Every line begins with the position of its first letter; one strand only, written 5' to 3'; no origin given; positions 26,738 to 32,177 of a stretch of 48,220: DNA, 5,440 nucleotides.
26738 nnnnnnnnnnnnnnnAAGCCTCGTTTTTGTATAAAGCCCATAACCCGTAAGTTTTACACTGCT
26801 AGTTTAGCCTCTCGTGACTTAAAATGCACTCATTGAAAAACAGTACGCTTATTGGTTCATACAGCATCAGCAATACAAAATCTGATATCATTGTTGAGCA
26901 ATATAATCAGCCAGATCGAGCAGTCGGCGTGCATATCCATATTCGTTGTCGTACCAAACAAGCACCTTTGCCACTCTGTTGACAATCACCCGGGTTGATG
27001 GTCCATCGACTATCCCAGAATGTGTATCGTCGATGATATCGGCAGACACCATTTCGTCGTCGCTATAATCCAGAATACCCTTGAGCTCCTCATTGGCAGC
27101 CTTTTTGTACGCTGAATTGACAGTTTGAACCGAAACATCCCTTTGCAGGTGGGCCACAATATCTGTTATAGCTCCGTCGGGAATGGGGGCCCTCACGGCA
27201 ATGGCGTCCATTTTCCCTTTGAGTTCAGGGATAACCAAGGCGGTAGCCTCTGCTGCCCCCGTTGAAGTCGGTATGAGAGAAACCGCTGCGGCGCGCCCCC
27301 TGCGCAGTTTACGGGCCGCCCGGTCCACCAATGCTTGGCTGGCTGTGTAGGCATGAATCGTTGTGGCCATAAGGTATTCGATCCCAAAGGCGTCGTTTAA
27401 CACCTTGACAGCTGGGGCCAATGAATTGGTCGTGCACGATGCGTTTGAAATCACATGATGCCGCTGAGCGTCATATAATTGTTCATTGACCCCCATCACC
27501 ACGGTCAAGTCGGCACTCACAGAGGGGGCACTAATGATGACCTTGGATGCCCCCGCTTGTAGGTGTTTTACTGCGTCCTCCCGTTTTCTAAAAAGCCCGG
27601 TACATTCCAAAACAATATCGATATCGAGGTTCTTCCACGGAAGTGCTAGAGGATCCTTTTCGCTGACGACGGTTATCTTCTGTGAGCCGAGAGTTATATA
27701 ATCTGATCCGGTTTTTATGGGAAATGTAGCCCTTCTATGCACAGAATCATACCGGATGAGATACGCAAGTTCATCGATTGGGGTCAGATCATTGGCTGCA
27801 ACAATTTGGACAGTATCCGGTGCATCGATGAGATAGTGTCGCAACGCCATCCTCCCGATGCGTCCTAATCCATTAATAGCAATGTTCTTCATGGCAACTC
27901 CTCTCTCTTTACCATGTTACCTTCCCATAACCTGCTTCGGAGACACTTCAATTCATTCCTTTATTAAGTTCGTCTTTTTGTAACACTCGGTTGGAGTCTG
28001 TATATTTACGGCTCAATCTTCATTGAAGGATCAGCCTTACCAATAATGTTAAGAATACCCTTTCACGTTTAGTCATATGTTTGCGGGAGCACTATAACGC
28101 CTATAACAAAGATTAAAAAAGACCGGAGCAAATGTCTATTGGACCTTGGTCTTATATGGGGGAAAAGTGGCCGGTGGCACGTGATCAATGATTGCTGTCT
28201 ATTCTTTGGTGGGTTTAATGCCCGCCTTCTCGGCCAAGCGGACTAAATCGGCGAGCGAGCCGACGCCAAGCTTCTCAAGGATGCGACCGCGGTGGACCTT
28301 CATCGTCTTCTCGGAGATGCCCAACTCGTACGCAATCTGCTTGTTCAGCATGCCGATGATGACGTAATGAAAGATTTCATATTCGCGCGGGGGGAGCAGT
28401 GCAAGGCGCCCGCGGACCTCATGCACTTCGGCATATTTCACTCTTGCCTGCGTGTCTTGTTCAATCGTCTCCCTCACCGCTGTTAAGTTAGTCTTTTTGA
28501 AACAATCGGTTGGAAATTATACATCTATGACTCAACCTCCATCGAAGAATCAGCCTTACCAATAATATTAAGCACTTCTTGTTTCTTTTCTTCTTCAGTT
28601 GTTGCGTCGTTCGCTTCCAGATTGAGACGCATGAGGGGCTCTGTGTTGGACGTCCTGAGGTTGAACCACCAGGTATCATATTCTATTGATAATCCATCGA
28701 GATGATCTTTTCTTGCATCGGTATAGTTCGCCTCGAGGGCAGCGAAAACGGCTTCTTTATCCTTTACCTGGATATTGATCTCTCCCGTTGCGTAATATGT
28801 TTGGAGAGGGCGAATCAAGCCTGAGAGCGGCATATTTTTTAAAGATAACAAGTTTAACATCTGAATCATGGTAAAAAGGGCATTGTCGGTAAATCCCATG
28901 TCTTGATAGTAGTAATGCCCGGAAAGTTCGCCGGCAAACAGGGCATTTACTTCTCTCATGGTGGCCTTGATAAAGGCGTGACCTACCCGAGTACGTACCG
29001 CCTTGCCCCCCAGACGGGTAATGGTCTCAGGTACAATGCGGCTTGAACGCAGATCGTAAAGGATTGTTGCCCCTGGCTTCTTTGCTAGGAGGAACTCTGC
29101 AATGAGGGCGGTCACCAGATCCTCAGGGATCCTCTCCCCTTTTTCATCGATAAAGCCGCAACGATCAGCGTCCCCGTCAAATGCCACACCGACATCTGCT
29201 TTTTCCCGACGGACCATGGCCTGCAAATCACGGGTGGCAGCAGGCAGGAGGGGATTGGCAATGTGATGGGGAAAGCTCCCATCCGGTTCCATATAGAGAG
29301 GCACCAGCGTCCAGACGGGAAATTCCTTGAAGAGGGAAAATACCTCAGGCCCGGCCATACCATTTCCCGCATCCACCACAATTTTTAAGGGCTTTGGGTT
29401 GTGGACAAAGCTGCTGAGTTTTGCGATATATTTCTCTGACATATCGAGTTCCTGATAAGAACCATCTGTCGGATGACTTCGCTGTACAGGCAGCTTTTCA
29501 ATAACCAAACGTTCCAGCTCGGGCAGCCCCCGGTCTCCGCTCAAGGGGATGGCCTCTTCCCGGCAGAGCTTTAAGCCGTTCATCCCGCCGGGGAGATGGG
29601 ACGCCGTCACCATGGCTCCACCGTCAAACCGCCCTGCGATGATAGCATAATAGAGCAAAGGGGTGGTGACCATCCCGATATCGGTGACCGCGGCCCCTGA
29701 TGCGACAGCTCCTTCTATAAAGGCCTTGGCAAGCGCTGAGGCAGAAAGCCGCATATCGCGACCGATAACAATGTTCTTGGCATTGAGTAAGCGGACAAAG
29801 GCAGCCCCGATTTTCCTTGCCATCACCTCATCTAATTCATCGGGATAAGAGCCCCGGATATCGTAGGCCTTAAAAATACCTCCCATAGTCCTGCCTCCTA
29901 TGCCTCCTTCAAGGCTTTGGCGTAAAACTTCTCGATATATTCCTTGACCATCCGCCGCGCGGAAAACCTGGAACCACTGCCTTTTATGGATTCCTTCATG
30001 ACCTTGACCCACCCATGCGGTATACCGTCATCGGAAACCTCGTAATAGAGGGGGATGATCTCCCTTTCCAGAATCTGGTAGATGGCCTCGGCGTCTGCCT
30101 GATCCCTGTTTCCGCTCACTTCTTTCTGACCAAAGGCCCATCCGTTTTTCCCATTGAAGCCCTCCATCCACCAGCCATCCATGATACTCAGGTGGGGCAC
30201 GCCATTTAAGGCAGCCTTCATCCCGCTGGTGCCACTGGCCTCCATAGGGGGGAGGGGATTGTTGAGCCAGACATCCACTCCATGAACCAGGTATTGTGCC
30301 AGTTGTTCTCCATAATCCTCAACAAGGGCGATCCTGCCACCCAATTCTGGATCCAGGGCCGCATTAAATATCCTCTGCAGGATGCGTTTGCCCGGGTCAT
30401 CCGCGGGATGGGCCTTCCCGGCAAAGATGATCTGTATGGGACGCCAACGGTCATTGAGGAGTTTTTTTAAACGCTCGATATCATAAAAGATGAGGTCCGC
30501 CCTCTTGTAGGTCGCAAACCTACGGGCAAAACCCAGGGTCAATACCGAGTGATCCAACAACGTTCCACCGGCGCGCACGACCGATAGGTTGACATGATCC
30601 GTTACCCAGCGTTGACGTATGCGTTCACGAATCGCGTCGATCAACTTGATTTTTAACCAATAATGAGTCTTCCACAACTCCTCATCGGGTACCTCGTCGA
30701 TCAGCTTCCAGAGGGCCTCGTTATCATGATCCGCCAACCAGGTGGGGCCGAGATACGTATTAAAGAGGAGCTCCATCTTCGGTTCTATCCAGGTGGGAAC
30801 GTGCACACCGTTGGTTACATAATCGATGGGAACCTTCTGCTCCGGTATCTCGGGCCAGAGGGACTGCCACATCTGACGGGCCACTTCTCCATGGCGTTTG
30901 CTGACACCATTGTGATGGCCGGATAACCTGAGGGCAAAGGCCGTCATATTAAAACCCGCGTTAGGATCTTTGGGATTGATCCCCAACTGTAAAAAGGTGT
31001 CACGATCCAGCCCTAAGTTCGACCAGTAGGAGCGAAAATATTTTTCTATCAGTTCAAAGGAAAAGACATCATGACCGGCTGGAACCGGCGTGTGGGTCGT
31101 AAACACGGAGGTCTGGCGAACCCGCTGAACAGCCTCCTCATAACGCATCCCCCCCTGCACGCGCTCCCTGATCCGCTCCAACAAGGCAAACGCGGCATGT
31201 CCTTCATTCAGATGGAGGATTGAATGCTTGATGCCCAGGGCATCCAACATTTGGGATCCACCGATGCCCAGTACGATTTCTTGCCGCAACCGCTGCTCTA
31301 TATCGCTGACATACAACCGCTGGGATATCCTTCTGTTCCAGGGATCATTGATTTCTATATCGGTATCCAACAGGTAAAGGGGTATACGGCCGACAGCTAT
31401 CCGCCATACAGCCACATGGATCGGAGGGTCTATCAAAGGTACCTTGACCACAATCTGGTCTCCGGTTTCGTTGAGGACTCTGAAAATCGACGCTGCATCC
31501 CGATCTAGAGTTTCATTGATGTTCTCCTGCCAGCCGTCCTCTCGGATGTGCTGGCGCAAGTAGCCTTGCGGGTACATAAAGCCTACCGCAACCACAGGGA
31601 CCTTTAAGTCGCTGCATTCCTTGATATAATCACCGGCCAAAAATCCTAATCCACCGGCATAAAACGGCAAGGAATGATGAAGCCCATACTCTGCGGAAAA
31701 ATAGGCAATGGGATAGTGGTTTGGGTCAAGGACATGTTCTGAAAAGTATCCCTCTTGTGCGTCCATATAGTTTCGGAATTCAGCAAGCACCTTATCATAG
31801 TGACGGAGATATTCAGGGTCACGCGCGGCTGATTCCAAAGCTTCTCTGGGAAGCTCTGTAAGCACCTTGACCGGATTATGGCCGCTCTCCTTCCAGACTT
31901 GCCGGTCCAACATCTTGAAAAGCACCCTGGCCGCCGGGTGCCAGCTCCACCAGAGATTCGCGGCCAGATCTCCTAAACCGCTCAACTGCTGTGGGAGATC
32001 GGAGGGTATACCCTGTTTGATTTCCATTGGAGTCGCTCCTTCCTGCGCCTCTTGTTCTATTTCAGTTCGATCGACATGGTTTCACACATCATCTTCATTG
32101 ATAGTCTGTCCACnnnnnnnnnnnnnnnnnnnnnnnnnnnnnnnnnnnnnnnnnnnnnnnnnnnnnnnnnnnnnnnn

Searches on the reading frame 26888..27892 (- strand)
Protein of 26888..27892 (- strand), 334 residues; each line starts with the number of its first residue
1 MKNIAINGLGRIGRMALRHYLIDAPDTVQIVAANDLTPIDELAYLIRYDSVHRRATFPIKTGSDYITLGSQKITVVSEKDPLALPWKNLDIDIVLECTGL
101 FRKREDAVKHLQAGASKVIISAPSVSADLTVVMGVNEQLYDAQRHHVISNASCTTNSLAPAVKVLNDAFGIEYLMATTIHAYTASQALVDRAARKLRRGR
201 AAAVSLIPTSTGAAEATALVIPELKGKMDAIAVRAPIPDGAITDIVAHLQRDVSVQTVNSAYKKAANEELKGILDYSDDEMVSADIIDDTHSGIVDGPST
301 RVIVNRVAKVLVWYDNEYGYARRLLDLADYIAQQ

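Call 6: search_protein_families(library=pfam, proteins=[window:26888-27892:-], max_evalue=0.01)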
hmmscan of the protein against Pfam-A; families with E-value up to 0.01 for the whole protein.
window:26888-27892:- (334 aa): 3 families
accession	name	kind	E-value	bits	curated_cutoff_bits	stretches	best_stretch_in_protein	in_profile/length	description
PF02800.25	Gp_dh_C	-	4.2e-54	182.8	24.4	1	158-314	1-158/158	Glyceraldehyde 3-phosphate dehydrogenase, C-terminal domain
PF00044.30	Gp_dh_N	-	4.3e-31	107.6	31.7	1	3-103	2-100/101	Glyceraldehyde 3-phosphate dehydrogenase, NAD binding domain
PF17645.6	Amdase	-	0.0081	16.3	25.9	0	177-288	35-144/228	Arylmalonate decarboxylase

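Call 52: find_homologous_proteins(query=window:26891-27892:-, max_evalue=1e-100)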
Query window:26891-27892:- (334 aa): 2229 proteins with E <= 1e-100 among 8000 candidates; the best 120 are listed.
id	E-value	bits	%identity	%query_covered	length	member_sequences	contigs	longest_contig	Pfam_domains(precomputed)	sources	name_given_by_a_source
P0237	1.1e-211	720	100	100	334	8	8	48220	PF02800.26,PF00044.31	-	-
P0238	1.8e-198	676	94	100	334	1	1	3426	PF02800.26,PF00044.31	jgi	jgi:glyceraldehyde-3-phosphate dehydrogenase type I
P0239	5.8e-197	671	93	100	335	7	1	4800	PF02800.26,PF00044.31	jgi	jgi:glyceraldehyde-3-phosphate dehydrogenase type I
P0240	2.0e-194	663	92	100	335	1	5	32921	PF02800.26,PF00044.31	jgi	jgi:glyceraldehyde-3-phosphate dehydrogenase type I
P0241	2.1e-194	663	91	100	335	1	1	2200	PF02800.26,PF00044.31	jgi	jgi:glyceraldehyde-3-phosphate dehydrogenase type I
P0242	4.4e-192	655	90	100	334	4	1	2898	PF02800.26,PF00044.31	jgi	jgi:glyceraldehyde-3-phosphate dehydrogenase type I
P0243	2.1e-189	646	88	100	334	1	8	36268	PF02800.26,PF00044.31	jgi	jgi:glyceraldehyde-3-phosphate dehydrogenase type I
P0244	5.2e-189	645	88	100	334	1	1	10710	PF02800.26,PF00044.31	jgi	jgi:glyceraldehyde-3-phosphate dehydrogenase type I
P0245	7.2e-187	638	87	100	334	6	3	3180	PF02800.26,PF00044.31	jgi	jgi:glyceraldehyde-3-phosphate dehydrogenase type I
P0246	8.3e-187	638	86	100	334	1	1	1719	PF02800.26,PF00044.31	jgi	jgi:glyceraldehyde 3-phosphate dehydrogenase (phosphorylating)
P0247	1.2e-186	637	87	100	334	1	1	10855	PF02800.26,PF00044.31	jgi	jgi:glyceraldehyde-3-phosphate dehydrogenase type I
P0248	1.3e-179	614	83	100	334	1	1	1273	PF02800.26,PF00044.31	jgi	jgi:glyceraldehyde-3-phosphate dehydrogenase type I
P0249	2.6e-178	610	83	100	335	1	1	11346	PF02800.26,PF00044.31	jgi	jgi:glyceraldehyde-3-phosphate dehydrogenase type I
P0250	2.3e-174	597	81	100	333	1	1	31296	PF02800.26,PF00044.31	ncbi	-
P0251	1.9e-172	591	80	100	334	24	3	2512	PF02800.26,PF00044.31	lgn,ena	-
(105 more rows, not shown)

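Call 53: find_encoding_contigs(protein=P0240, flank=3500, max_places=2)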
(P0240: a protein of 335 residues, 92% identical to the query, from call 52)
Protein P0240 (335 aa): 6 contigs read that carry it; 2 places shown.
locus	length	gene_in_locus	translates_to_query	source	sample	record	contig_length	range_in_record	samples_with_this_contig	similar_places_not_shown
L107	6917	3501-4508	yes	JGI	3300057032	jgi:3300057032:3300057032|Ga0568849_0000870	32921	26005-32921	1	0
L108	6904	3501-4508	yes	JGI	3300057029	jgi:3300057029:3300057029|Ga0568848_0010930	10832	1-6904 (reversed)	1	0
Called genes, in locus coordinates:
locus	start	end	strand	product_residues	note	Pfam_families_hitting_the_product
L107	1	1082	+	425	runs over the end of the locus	PF00374:NiFeSe_Hases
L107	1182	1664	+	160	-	PF00582:Usp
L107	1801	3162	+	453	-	PF02878:PGM_PMM_I, PF02879:PGM_PMM_II, PF02880:PGM_PMM_III, PF00408:PGM_PMM_IV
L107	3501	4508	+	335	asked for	PF00044:Gp_dh_N, PF02800:Gp_dh_C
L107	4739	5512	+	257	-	PF00005:ABC_tran, PF13304:AAA_21 (faint), PF12399:BCA_ABC_TP_C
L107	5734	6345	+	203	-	PF13458:Peripla_BP_6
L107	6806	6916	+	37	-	?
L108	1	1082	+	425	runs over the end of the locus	PF00374:NiFeSe_Hases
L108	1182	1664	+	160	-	PF00582:Usp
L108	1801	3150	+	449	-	PF02878:PGM_PMM_I, PF02879:PGM_PMM_II, PF02880:PGM_PMM_III, PF00408:PGM_PMM_IV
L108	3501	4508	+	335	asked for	PF00044:Gp_dh_N, PF02800:Gp_dh_C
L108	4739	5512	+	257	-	PF00005:ABC_tran, PF13304:AAA_21 (faint), PF12399:BCA_ABC_TP_C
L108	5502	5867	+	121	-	PF00005:ABC_tran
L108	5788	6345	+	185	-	PF13458:Peripla_BP_6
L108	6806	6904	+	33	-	?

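Call 54: find_encoding_contigs(protein=P0243, flank=3500, max_places=2)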
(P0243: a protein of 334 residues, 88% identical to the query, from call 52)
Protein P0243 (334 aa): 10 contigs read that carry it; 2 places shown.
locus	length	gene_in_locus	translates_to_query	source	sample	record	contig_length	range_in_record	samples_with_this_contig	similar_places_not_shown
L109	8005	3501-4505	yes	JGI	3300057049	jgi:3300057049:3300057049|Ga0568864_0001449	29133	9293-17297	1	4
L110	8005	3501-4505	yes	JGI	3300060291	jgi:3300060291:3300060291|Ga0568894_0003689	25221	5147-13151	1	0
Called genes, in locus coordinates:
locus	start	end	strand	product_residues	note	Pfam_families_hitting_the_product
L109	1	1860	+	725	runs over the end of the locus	PF11897:DUF3417, PF00343:Phosphorylase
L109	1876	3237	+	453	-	PF02878:PGM_PMM_I, PF02879:PGM_PMM_II, PF02880:PGM_PMM_III, PF00408:PGM_PMM_IV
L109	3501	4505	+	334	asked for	PF00044:Gp_dh_N, PF02800:Gp_dh_C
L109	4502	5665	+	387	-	PF00389:2-Hacid_dh, PF02826:2-Hacid_dh_C, PF03446:NAD_binding_2 (weak)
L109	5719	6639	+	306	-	PF01791:DeoC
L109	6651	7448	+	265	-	PF00300:His_Phos_1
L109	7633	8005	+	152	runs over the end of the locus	PF00582:Usp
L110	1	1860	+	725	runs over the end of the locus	PF11897:DUF3417, PF00343:Phosphorylase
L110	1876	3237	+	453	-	PF02878:PGM_PMM_I, PF02879:PGM_PMM_II, PF02880:PGM_PMM_III, PF00408:PGM_PMM_IV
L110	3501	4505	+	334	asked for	PF00044:Gp_dh_N, PF02800:Gp_dh_C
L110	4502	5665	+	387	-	PF00389:2-Hacid_dh, PF02826:2-Hacid_dh_C, PF03446:NAD_binding_2 (weak)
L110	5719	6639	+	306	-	PF01791:DeoC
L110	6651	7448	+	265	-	PF00300:His_Phos_1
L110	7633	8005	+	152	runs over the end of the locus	PF00582:Usp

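Call 55: find_encoding_contigs(protein=P0239, flank=3500, max_places=2)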
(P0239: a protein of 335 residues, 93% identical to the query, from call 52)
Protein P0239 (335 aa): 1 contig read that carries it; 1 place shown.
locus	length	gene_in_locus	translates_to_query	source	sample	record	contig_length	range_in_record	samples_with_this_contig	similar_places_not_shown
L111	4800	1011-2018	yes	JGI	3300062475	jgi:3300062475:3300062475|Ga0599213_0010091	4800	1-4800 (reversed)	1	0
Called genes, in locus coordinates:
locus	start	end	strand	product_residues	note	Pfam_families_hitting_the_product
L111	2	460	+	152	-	?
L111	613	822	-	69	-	-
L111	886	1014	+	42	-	-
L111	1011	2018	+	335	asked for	PF00044:Gp_dh_N, PF02800:Gp_dh_C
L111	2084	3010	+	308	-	PF00294:PfkB, PF08543:Phos_pyr_kin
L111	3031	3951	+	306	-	PF01791:DeoC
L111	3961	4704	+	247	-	PF00300:His_Phos_1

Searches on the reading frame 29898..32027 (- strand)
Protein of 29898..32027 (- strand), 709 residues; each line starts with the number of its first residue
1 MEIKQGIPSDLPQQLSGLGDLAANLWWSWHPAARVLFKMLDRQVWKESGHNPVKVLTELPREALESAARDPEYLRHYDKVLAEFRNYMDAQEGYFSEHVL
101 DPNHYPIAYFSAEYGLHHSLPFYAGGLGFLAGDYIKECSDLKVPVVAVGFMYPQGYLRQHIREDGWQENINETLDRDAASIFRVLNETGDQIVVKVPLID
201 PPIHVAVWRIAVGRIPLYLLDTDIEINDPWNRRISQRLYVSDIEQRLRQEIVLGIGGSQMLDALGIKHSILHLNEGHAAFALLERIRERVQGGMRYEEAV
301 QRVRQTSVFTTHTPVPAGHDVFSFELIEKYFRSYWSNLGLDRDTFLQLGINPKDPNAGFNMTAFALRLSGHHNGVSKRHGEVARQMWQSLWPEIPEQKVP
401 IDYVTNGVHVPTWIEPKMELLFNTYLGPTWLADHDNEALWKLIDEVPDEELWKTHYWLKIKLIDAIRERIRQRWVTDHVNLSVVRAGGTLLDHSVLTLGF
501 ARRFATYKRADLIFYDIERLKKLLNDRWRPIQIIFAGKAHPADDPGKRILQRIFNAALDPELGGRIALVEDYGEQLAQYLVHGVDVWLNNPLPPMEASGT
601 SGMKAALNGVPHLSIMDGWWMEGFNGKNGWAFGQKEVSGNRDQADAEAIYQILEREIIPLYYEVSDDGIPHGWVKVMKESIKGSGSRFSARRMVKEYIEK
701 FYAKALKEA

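Call 92: search_protein_families(library=pfam, proteins=[window:29898-32027:-], max_evalue=0.001)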
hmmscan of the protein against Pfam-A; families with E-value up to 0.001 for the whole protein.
window:29898-32027:- (709 aa): 2 families
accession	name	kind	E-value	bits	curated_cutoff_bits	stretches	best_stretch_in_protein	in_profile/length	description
PF11897.13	DUF3417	-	1.8e-37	128.6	25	1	11-120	1-109/109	Protein of unknown function (DUF3417)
PF00343.26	Phosphorylase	-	1.2e-29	103.5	27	1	267-622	216-583/713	Carbohydrate phosphorylase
